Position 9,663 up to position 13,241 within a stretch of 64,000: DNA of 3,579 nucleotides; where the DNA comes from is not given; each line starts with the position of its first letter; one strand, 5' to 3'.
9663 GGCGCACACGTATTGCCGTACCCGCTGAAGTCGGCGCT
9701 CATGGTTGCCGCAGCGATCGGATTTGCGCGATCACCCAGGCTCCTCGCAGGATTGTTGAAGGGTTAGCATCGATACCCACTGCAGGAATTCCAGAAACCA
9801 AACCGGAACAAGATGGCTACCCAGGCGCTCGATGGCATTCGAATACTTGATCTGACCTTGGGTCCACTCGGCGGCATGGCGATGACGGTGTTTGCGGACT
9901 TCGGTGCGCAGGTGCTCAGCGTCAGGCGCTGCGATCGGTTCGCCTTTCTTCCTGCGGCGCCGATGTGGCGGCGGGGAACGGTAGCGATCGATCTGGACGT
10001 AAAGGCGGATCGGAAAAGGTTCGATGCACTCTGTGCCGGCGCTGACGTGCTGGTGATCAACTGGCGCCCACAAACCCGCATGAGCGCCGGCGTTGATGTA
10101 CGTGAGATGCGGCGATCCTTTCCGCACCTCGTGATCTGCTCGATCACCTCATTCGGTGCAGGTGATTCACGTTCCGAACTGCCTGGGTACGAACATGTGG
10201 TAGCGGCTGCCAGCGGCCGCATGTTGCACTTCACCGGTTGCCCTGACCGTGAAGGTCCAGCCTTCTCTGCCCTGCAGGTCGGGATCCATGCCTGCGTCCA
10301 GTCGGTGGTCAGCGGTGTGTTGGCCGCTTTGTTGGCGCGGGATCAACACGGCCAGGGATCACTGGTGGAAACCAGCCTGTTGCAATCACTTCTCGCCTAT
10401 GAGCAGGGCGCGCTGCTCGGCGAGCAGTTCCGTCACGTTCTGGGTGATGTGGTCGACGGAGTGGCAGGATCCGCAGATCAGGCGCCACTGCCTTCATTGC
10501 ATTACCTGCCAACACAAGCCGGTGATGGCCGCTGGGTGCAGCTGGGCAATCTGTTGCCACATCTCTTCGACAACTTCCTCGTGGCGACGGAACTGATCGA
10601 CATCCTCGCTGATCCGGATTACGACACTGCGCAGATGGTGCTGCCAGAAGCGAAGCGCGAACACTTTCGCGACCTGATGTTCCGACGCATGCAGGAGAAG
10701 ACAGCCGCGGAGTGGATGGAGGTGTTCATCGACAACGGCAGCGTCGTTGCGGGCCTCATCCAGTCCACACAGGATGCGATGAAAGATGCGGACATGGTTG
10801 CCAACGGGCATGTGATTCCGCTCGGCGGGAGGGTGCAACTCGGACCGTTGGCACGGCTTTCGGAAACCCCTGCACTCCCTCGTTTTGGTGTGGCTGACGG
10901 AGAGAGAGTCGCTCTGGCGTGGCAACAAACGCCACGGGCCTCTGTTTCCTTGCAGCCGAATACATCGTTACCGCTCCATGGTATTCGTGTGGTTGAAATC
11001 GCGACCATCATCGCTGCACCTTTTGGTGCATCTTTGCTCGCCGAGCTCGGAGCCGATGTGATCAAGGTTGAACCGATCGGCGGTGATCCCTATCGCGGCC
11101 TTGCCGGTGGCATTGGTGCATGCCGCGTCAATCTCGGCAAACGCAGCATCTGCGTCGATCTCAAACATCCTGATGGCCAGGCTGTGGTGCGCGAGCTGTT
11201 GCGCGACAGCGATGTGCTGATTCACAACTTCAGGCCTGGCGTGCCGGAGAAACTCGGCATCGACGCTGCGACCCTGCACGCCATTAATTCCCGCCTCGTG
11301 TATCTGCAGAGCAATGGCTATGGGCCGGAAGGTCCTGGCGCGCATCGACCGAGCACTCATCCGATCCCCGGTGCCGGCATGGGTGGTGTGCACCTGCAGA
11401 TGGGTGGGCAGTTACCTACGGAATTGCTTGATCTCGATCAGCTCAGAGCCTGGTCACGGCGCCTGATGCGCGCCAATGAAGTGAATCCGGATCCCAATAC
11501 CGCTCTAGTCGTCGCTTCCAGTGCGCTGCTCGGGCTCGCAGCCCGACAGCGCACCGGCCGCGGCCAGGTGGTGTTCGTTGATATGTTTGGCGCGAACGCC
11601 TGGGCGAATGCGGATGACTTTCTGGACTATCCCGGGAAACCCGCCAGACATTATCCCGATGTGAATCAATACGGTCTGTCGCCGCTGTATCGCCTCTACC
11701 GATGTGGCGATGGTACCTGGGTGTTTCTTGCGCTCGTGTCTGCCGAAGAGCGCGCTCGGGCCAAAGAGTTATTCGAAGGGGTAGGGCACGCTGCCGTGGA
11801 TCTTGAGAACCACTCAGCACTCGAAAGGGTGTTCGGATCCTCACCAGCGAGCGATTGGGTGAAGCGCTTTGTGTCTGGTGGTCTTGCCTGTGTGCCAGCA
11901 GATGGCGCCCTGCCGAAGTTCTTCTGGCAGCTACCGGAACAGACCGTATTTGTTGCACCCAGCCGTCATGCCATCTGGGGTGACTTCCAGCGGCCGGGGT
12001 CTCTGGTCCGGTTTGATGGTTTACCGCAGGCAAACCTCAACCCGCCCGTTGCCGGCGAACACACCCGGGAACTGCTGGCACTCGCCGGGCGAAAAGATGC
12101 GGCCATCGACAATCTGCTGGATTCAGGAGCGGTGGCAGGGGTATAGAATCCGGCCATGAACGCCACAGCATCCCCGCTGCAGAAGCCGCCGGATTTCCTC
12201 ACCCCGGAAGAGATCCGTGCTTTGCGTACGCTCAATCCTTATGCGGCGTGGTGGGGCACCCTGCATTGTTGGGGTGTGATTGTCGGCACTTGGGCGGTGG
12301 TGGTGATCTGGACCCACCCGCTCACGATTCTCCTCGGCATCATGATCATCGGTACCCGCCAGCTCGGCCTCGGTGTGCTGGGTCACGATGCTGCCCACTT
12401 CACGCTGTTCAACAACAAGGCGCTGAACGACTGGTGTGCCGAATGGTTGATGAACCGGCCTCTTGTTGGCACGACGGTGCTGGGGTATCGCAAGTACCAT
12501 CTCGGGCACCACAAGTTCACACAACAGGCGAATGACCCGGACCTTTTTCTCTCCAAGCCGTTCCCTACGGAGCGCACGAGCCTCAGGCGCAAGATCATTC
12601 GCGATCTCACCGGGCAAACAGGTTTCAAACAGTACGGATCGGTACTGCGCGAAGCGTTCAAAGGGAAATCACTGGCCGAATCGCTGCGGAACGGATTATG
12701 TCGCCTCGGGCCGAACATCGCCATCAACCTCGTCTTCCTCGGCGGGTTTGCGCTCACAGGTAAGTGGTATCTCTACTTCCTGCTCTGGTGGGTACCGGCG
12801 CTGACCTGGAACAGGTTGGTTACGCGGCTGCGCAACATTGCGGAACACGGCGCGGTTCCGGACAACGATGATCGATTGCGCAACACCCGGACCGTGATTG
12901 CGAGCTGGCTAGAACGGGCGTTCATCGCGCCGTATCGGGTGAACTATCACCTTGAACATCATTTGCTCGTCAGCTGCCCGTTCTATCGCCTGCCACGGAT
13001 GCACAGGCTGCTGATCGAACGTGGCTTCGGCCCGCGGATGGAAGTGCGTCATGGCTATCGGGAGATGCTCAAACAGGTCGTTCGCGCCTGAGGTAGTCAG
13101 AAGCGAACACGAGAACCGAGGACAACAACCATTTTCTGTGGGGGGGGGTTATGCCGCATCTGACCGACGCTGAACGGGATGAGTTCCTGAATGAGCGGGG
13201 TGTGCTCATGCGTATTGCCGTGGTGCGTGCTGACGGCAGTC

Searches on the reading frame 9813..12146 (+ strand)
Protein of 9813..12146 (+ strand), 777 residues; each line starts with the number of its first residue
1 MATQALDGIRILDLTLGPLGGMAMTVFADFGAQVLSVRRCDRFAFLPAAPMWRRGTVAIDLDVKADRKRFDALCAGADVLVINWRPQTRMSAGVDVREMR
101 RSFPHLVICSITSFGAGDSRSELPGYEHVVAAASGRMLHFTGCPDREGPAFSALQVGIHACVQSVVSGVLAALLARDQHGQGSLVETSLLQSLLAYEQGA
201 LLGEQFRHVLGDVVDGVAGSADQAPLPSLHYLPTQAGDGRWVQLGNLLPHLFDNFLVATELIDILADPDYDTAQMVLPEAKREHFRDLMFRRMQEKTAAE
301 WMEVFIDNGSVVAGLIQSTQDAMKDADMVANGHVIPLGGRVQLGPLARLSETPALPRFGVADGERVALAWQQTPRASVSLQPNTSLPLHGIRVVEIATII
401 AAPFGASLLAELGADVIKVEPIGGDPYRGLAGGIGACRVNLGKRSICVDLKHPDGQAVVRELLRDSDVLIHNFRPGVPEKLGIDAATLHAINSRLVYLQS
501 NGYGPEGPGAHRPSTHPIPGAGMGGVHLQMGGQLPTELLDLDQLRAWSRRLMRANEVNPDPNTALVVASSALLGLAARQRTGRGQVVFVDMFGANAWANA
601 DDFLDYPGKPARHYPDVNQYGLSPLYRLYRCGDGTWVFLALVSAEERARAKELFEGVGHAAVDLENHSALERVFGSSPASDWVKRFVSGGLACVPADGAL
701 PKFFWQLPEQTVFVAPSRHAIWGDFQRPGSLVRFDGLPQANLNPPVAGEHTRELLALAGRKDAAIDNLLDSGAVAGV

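Call 56: search_protein_families(library=pfam, proteins=[window:9813-12146:+], max_evalue=0.0001)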
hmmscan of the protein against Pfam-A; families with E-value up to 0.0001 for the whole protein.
window:9813-12146:+ (777 aa): 1 family
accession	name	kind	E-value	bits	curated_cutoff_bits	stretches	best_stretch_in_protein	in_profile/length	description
PF02515.22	CoA_transf_3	-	4.2e-112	375.3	23.3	2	388-751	1-366/366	CoA-transferase family III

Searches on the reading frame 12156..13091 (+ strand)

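Call 54: search_protein_families(library=pfam, proteins=[window:12156-13091:+], max_evalue=0.0001)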
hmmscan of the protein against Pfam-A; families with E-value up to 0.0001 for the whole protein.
window:12156-13091:+ (311 aa): 1 family
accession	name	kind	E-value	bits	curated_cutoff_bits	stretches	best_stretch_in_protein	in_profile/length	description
PF00487.30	FA_desaturase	-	1.3e-36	127.1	29.7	1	56-288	4-240/253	Fatty acid desaturase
